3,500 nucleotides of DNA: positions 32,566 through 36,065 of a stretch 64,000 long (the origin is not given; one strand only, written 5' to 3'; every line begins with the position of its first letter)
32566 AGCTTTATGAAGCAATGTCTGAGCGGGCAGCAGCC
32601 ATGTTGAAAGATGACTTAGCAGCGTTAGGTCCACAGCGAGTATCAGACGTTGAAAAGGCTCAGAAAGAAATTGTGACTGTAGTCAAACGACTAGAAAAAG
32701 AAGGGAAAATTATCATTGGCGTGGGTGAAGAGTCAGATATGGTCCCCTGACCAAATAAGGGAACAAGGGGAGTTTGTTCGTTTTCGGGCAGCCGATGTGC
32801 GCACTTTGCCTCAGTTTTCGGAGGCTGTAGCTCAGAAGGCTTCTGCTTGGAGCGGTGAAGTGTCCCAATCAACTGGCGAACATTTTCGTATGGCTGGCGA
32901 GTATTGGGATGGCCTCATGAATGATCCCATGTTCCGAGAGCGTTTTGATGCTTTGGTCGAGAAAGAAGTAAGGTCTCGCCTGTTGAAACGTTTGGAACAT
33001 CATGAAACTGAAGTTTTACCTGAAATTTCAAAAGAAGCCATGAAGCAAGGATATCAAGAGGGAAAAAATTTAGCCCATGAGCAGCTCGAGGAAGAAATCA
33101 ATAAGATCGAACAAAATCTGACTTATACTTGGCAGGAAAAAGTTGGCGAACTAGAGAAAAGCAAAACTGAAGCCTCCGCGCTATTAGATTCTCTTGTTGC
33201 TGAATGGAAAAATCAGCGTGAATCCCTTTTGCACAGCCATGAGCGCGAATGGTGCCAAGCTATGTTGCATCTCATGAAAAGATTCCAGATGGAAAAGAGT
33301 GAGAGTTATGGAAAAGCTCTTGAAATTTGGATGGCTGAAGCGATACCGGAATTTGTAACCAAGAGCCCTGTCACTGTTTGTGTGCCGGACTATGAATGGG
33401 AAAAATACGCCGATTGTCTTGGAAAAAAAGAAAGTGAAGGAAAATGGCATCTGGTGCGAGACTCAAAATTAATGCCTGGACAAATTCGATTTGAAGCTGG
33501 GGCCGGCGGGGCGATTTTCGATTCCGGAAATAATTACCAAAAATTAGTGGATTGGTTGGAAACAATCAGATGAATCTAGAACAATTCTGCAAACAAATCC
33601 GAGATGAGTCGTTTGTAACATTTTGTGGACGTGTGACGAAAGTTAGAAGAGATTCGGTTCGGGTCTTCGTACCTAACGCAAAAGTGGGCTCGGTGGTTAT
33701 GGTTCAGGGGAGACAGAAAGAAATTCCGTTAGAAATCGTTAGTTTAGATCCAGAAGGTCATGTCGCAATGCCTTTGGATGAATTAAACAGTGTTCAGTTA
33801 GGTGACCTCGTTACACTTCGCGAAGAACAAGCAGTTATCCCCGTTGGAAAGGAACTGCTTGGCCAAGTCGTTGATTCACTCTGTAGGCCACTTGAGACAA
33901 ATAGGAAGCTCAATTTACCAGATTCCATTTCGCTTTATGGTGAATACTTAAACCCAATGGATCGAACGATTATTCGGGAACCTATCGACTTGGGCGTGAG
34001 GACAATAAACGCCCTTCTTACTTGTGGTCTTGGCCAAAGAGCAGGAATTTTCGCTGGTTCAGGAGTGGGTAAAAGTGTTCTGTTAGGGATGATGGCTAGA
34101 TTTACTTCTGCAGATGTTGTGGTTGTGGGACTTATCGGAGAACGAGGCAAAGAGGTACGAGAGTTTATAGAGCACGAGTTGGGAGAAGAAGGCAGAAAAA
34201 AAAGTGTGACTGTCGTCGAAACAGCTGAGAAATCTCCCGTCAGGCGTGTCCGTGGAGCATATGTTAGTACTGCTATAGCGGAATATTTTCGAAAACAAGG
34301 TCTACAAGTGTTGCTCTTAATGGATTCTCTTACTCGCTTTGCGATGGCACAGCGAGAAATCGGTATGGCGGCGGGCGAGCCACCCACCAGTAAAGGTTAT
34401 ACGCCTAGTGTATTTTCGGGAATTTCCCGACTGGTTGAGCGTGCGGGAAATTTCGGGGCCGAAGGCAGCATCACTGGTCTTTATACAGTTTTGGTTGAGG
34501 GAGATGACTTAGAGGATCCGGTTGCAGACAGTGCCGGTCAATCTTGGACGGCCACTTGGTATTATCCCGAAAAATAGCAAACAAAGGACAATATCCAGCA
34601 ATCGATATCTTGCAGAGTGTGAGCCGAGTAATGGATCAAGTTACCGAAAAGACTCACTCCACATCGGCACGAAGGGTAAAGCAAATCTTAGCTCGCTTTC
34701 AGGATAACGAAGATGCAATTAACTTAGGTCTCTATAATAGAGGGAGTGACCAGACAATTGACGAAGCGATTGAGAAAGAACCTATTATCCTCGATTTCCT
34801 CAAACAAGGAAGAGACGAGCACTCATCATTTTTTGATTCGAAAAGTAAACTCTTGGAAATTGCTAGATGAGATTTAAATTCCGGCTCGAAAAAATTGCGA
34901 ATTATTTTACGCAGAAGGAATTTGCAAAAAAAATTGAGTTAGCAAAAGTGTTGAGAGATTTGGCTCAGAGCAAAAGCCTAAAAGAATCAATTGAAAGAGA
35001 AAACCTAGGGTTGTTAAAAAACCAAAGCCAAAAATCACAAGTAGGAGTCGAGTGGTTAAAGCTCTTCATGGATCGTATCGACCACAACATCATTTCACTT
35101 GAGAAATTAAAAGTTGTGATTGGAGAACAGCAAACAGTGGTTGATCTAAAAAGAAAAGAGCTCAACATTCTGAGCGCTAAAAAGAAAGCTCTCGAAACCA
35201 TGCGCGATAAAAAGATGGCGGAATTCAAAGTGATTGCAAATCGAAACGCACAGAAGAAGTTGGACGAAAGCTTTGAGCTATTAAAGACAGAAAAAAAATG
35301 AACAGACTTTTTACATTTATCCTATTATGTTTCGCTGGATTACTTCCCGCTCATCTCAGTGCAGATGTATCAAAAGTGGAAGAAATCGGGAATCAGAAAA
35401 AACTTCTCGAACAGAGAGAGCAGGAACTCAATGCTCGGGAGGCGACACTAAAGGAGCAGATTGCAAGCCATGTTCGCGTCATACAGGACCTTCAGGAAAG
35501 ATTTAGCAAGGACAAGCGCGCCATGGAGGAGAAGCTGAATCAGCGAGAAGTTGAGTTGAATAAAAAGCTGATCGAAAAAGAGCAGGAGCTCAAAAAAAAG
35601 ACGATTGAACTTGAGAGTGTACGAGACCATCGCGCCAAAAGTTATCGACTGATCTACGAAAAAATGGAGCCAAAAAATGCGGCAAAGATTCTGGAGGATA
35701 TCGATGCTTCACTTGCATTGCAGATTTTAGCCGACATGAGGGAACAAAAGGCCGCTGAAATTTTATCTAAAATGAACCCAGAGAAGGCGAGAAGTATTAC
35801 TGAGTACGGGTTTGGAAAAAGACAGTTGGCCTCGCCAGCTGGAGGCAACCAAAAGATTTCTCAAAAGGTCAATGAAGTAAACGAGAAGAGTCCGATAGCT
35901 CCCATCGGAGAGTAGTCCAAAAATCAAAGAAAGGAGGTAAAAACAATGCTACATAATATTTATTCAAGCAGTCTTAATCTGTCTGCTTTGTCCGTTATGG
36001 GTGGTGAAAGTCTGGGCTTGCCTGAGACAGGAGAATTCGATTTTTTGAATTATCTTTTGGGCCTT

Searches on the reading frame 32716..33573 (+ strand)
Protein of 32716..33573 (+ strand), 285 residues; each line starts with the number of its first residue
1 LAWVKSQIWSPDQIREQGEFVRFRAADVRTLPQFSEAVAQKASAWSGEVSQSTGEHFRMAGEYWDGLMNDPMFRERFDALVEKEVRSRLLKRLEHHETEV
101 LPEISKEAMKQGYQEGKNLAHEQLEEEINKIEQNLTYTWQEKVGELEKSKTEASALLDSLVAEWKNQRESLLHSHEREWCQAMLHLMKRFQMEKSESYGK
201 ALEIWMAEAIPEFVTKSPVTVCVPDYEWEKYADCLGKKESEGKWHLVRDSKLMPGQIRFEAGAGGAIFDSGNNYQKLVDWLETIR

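Call 6: search_protein_families(library=pfam, proteins=[window:32716-33573:+])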
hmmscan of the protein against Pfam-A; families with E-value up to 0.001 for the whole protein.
window:32716-33573:+ (285 aa): 0 families

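Call 28: search_protein_families(library=ncbifam, proteins=[window:32716-33573:+], max_evalue=0.001)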
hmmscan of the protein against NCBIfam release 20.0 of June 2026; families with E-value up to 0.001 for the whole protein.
window:32716-33573:+ (285 aa): 1 family
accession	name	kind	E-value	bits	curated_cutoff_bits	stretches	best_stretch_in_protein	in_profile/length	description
NF004266.1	PRK05687.1-1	equivalog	0.00094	18.7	260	0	103-161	64-118/230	flagellar assembly protein FliH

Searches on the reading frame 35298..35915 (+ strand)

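Call 7: search_protein_families(library=pfam, proteins=[window:35298-35915:+])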
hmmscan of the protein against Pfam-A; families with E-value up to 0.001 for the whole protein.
window:35298-35915:+ (205 aa): 2 families
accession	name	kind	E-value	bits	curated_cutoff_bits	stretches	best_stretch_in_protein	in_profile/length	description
PF03448.22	MgtE_N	-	1.7e-06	28.9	25.9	1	119-169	45-95/102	MgtE intracellular N domain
PF14841.11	FliG_M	-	0.00019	22.1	25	0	143-167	19-43/76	FliG middle domain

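Call 28: search_protein_families(library=ncbifam, proteins=[window:35298-35915:+], max_evalue=0.001)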
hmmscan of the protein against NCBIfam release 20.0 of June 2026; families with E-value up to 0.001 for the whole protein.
window:35298-35915:+ (205 aa): 0 families
